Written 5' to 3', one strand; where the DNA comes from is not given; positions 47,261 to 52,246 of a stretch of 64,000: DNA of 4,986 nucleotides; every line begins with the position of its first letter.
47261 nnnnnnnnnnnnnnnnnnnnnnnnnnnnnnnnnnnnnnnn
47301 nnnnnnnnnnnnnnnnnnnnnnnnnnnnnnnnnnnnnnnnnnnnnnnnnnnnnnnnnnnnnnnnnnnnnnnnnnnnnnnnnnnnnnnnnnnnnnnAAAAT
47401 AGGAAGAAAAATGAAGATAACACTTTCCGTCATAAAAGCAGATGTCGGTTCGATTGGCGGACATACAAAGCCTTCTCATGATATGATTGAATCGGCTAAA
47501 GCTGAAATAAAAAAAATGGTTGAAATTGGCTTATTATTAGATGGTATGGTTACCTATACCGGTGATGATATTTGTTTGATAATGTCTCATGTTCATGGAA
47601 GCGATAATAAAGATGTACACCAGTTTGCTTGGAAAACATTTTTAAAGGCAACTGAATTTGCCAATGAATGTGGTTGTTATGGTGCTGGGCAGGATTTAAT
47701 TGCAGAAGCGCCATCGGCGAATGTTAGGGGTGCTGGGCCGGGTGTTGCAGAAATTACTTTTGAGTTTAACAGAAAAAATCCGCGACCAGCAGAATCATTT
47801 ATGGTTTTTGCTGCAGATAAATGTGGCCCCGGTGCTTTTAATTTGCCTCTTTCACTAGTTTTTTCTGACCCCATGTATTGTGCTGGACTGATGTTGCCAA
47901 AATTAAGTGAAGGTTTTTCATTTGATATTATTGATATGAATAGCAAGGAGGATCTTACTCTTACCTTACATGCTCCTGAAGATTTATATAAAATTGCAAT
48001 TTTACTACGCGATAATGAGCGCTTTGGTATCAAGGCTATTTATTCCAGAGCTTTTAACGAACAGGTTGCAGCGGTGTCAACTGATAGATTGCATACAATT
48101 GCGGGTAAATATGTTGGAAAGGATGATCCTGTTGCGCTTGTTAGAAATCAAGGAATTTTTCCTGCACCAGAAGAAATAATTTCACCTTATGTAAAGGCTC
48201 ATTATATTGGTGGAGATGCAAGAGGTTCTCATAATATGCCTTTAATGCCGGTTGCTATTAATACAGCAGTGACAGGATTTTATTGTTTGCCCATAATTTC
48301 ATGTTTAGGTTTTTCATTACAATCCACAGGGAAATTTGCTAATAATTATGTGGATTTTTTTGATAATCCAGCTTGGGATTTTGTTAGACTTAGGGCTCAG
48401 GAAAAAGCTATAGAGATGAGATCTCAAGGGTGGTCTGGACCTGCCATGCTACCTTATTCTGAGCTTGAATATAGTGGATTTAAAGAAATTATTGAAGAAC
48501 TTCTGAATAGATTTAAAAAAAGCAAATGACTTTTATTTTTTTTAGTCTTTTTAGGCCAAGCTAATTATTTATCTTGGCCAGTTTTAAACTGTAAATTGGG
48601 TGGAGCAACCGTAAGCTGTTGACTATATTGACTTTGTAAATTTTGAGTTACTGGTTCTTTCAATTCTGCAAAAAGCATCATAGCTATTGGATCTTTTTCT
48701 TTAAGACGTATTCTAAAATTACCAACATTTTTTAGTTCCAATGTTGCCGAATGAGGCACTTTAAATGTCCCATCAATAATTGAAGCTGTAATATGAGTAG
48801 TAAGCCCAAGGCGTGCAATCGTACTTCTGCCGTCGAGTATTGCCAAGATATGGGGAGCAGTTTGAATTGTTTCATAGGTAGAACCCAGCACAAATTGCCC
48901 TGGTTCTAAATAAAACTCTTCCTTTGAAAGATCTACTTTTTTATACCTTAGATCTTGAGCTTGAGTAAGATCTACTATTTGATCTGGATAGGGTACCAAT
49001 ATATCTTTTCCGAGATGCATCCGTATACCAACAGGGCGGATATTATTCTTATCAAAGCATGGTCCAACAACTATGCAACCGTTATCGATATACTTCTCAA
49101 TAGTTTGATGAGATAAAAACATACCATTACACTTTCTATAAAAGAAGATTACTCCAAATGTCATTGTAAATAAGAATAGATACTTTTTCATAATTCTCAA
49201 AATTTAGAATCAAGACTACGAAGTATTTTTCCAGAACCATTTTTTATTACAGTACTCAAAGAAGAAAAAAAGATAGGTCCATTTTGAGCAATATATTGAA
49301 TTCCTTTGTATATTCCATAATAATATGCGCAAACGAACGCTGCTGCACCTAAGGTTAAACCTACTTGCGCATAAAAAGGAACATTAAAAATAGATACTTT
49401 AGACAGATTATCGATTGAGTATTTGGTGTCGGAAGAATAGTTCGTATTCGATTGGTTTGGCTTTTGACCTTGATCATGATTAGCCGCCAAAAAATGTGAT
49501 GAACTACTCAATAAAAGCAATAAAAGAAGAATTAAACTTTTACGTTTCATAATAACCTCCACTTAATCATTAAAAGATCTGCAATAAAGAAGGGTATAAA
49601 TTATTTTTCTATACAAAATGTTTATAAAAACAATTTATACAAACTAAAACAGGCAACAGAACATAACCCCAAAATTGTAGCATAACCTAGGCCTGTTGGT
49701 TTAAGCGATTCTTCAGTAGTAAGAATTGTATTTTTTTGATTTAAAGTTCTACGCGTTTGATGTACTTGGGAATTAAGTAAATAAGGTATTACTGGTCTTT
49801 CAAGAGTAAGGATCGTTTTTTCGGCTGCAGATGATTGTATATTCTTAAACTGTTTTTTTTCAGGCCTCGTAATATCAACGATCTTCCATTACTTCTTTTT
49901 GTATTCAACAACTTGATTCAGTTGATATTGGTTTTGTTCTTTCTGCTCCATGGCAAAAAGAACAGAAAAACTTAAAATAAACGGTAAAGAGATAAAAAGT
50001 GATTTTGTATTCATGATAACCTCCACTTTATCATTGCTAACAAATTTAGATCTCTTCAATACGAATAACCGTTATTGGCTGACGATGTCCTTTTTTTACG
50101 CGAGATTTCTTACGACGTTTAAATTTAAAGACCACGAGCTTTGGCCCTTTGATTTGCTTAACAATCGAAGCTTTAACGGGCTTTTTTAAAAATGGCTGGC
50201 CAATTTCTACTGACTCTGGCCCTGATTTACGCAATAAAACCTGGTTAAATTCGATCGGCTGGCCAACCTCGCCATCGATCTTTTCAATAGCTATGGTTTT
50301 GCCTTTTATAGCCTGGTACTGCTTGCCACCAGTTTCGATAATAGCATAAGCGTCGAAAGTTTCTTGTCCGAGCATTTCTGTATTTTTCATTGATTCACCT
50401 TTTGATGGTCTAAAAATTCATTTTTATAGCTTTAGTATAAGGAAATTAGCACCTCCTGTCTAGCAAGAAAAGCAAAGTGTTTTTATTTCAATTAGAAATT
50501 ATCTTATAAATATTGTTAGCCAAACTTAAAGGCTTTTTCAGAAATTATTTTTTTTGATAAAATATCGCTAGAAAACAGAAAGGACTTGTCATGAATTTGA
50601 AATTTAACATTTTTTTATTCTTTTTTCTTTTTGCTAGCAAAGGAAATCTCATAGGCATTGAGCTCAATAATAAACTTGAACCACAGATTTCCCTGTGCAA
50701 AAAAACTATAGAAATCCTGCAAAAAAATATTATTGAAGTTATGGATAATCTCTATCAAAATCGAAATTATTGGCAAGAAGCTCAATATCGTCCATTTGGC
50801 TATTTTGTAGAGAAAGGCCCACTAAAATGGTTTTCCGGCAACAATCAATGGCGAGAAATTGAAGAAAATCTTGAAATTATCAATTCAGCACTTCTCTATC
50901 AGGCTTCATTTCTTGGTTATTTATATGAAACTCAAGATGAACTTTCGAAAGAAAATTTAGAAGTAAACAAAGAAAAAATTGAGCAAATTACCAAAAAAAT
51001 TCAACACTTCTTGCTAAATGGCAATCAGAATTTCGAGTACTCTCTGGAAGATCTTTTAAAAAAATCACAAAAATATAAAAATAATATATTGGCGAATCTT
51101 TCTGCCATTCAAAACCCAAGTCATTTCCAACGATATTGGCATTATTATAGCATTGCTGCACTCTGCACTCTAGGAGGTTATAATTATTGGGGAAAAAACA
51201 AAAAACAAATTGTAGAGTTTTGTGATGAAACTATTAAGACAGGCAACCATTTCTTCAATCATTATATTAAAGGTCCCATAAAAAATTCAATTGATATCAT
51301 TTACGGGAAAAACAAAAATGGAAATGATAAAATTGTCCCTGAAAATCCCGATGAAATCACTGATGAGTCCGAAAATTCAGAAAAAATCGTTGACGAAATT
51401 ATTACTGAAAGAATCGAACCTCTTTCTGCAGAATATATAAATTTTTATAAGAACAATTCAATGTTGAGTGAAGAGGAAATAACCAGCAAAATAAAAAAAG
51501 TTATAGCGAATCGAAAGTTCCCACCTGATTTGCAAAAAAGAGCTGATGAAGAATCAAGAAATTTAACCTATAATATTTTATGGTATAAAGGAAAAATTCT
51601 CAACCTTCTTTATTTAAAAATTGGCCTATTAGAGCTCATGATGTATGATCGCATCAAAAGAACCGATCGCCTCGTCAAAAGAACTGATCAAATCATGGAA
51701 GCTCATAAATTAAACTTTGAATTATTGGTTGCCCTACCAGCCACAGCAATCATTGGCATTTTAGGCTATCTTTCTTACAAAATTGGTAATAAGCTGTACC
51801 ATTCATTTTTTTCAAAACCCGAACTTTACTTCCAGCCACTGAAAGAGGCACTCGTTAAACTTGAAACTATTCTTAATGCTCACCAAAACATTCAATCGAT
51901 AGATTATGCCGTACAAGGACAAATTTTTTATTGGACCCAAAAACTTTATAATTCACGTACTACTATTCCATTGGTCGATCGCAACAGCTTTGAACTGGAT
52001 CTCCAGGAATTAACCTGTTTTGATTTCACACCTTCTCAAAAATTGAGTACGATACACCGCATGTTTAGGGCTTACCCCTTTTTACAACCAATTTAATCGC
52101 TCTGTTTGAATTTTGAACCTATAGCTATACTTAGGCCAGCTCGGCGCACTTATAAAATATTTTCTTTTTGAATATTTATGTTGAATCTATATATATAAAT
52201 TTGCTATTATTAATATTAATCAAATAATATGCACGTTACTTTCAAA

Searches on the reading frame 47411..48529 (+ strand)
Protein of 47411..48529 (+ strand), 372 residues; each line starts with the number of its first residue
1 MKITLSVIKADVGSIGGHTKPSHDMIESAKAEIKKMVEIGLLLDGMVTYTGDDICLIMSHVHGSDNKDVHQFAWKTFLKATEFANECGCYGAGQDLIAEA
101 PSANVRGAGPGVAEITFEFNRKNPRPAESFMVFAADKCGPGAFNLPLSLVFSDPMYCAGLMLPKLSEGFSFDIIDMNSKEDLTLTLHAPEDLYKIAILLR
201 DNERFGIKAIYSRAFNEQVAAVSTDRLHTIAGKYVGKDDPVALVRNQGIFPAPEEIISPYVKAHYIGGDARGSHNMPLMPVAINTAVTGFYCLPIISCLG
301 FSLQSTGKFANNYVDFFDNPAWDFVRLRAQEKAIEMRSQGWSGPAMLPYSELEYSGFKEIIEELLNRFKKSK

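Call 65: search_protein_families(library=pfam, proteins=[window:47411-48529:+], max_evalue=0.00001)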
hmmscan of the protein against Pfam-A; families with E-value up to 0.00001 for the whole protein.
window:47411-48529:+ (372 aa): 1 family
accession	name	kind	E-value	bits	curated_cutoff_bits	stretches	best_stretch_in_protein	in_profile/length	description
PF01950.21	FBPase_3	-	1.3e-140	469.1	25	1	2-369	1-361/361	Fructose-1,6-bisphosphatase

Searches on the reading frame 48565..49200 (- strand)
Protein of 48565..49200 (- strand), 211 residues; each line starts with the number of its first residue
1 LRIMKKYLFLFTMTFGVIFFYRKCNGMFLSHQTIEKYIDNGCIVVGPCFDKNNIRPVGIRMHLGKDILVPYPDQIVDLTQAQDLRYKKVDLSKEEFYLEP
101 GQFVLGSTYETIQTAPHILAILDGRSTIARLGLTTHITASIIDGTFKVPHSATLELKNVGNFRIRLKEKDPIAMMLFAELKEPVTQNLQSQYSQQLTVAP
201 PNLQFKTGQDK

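Call 65: search_protein_families(library=pfam, proteins=[window:48565-49200:-], max_evalue=0.00001)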
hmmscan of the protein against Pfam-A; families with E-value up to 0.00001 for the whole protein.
window:48565-49200:- (211 aa): 1 family
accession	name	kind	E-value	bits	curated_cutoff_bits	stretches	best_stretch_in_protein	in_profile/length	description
PF22769.1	DCD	-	6.7e-26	91.7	27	1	29-179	2-152/153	dCTP deaminase-like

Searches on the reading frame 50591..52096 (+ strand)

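Call 65: search_protein_families(library=pfam, proteins=[window:50591-52096:+], max_evalue=0.00001)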
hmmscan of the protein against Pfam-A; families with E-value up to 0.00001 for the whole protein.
window:50591-52096:+ (501 aa): 1 family
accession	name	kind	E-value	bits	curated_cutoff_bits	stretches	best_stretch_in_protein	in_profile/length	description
PF08637.16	NCA2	-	1.1e-11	45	20.6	1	364-495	149-289/289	ATP synthase regulation protein NCA2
